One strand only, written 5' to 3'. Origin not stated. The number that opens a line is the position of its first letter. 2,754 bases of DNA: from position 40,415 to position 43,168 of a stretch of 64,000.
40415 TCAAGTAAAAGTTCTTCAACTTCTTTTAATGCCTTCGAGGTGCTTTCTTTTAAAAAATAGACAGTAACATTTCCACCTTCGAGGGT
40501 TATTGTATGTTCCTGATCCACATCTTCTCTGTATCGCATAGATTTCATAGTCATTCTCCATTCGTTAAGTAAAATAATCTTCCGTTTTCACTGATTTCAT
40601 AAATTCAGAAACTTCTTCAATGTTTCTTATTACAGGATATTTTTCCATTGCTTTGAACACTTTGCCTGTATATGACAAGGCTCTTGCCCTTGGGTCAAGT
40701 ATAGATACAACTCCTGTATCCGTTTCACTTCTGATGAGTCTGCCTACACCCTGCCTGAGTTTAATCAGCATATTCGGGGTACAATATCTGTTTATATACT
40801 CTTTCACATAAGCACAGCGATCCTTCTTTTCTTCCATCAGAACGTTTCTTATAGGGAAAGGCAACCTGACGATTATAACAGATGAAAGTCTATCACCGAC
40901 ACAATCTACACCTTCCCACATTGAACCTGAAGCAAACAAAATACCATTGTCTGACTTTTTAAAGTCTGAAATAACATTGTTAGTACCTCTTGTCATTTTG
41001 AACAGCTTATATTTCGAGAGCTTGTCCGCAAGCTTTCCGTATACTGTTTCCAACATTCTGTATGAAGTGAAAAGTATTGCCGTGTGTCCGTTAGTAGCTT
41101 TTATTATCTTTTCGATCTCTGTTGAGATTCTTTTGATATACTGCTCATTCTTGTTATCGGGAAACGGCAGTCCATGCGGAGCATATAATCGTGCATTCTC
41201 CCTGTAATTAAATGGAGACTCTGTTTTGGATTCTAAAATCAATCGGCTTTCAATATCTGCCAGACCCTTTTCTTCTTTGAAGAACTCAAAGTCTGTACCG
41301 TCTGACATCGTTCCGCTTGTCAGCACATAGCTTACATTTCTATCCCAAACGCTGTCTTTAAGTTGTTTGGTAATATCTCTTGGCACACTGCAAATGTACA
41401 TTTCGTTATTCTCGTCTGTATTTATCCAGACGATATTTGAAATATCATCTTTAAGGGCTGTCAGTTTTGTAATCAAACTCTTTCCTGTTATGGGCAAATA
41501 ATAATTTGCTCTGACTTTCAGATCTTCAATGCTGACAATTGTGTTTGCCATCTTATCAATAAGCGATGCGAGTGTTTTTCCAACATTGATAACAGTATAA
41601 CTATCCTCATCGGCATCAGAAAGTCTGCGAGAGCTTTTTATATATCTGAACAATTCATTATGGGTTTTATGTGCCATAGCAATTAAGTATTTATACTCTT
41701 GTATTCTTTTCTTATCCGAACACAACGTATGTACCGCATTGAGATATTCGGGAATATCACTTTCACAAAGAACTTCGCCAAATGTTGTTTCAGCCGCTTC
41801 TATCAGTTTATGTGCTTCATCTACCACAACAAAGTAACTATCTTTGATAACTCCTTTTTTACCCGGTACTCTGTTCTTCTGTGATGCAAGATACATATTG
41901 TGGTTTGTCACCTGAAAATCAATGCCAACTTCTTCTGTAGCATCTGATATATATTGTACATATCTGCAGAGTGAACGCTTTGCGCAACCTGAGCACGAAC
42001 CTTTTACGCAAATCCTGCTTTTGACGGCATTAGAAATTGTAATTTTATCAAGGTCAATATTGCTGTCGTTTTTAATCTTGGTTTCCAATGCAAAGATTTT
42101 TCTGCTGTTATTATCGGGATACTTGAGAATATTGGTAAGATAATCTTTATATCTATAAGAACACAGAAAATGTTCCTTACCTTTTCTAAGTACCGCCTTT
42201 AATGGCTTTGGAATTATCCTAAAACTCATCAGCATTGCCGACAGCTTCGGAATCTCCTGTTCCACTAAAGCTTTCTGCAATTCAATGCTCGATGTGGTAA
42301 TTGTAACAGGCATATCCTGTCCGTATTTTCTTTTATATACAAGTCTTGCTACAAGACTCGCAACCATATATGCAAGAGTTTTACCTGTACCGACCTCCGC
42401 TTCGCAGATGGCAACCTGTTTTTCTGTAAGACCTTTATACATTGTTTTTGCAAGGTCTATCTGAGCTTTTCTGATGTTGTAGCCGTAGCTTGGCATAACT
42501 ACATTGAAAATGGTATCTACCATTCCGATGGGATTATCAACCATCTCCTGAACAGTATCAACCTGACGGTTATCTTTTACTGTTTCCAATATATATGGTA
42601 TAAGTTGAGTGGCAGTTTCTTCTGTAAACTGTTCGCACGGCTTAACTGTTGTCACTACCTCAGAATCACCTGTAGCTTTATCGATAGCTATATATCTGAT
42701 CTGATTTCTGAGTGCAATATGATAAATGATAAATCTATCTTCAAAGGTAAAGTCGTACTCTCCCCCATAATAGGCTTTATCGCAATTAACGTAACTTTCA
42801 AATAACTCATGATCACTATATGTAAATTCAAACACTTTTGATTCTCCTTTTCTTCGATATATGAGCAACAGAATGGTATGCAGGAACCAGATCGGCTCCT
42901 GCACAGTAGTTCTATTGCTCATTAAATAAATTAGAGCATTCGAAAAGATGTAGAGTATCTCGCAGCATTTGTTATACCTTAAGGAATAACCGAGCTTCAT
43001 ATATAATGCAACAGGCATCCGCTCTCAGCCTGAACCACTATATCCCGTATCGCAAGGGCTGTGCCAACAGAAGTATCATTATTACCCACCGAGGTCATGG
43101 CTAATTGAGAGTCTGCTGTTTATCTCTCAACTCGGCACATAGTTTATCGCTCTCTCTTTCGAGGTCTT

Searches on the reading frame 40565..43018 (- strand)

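Call 9: search_protein_families(library=pfam, proteins=[window:40565-43018:-], max_evalue=0.001)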
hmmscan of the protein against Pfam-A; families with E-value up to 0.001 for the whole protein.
window:40565-43018:- (817 aa): 2 families
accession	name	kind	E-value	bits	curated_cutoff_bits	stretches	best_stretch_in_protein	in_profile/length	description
PF13307.12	Helicase_C_2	-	5.2e-35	121.4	25.3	1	635-793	1-169/170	Helicase C-terminal domain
PF00270.35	DEAD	-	1.2e-05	25.6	26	0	196-225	10-39/167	DEAD/DEAH box helicase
